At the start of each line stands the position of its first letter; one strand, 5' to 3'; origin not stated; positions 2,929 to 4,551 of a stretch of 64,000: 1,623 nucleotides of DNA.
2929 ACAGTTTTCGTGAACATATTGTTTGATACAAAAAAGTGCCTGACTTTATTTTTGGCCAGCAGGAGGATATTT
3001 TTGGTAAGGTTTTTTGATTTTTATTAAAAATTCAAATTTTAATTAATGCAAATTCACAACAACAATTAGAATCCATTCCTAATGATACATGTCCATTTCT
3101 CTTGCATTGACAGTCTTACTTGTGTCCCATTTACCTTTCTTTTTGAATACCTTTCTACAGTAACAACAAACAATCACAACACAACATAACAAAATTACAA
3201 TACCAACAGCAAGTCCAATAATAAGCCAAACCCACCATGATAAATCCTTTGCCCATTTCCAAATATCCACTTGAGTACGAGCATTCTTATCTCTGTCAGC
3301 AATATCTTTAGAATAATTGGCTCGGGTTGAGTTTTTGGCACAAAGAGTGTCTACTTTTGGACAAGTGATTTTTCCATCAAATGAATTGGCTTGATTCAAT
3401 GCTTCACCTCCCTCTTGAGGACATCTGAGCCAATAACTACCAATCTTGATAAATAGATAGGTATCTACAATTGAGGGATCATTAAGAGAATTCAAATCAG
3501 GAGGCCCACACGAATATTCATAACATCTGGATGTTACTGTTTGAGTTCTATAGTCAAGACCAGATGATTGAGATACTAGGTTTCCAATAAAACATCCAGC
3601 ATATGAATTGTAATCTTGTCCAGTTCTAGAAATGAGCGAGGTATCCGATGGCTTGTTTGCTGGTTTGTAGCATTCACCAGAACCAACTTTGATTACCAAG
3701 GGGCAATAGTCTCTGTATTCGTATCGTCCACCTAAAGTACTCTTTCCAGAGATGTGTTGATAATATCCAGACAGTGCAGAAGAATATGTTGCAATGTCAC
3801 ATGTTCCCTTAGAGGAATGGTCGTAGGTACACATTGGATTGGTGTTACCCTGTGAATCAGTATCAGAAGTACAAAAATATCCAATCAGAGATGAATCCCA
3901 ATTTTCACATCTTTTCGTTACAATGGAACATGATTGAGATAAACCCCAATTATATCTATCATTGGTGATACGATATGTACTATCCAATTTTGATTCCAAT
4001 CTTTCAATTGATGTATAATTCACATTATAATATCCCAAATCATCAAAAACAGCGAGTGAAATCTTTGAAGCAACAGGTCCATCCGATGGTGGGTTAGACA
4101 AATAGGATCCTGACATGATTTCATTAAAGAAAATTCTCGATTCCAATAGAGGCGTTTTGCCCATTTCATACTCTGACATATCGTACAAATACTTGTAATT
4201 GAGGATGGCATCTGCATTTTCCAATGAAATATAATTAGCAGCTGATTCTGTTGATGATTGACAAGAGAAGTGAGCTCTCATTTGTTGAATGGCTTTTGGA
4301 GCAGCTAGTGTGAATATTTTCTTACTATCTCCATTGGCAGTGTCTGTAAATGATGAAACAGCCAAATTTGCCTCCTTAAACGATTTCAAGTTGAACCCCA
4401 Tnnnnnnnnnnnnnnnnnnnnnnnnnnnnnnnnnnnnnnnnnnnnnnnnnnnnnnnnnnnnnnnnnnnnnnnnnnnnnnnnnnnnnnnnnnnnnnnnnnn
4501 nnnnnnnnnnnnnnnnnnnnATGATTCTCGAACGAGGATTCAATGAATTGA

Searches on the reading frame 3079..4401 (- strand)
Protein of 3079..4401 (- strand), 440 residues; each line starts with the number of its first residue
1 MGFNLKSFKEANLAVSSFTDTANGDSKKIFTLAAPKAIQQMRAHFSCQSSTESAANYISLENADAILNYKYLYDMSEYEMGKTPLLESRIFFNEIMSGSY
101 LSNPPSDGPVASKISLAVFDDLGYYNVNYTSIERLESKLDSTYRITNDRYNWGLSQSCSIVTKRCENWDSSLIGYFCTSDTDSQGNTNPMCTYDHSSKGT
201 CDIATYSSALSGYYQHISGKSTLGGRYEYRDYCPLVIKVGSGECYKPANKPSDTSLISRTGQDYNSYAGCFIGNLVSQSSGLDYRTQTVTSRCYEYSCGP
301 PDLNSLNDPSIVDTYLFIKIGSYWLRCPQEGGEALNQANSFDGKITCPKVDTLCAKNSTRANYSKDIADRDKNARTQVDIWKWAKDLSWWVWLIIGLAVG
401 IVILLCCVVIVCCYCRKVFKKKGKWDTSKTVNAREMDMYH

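Call 17: search_protein_families(library=pfam, proteins=[window:3079-4401:-])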
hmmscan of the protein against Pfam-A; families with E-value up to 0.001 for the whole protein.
window:3079-4401:- (440 aa): 1 family
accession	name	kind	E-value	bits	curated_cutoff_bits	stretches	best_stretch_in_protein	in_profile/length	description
PF01457.22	Peptidase_M8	-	2.6e-24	86.2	21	1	84-357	290-526/529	Leishmanolysin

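Call 75: list_cluster_members(proteins=[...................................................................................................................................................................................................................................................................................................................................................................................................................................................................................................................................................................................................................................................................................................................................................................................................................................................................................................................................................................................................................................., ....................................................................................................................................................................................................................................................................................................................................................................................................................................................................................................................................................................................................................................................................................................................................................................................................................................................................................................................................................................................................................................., window:3079-4401:-, window:5860-7542:+, window:32534-34216:+, window:34615-35385:+, window:43129-44094:+, window:47941-49062:-, window:60519-62507:-, window:62745-63827:+])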
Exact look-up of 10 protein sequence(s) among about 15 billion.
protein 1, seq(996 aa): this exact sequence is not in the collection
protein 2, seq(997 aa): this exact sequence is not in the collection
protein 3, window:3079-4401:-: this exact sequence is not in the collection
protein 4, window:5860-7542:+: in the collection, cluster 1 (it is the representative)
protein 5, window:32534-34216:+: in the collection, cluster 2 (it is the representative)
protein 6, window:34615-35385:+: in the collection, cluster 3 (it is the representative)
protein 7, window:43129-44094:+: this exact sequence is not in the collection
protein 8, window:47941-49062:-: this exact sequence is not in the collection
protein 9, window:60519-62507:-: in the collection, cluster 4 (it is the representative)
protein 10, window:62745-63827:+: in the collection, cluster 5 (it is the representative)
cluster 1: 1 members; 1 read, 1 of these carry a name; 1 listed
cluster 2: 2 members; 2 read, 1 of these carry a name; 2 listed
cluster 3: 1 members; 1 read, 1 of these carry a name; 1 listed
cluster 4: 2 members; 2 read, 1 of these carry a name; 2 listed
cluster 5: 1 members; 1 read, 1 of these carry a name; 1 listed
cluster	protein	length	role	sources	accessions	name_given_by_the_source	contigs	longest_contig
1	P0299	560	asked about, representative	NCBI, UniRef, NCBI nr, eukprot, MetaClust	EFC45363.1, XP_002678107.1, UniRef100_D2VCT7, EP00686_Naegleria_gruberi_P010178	predicted protein [Naegleria gruberi] | Predicted protein n=1 Tax=Naegleria gruberi TaxID=5762 RepID=D2VCT7_NAEGR | uncharacterized protein NAEGRDRAFT_48505 [Naegleria gruberi]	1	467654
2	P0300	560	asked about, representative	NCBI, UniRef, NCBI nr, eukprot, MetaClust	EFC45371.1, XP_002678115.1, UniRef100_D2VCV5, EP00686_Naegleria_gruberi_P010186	hypothetical protein NAEGRDRAFT_57821 [Naegleria gruberi] | F-box domain-containing protein n=1 Tax=Naegleria gruberi TaxID=5762 RepID=D2VCV5_NAEGR | uncharacterized protein NAEGRDRAFT_57821 [Naegleria gruberi]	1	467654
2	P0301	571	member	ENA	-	-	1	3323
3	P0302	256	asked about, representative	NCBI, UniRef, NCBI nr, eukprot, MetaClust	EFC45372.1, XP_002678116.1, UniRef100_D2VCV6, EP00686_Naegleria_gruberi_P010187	predicted protein [Naegleria gruberi] | Predicted protein n=1 Tax=Naegleria gruberi TaxID=5762 RepID=D2VCV6_NAEGR | uncharacterized protein NAEGRDRAFT_66706 [Naegleria gruberi]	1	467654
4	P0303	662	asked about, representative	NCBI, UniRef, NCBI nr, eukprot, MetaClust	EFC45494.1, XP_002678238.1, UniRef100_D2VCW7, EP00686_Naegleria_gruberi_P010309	caffeine-induced death protein 1 [Naegleria gruberi] | RNA uridylyltransferase n=1 Tax=Naegleria gruberi TaxID=5762 RepID=D2VCW7_NAEGR | XP_002678238.1 caffeine-induced death protein 1 [Naegleria gruberi strain NEG-M]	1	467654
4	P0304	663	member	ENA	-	-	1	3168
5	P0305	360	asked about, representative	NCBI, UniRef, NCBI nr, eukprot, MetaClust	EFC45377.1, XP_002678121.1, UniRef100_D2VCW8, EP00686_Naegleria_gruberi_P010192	predicted protein [Naegleria gruberi] | Geranylgeranyl transferase type-1 subunit beta n=1 Tax=Naegleria gruberi TaxID=5762 ... | uncharacterized protein NAEGRDRAFT_32923 [Naegleria gruberi]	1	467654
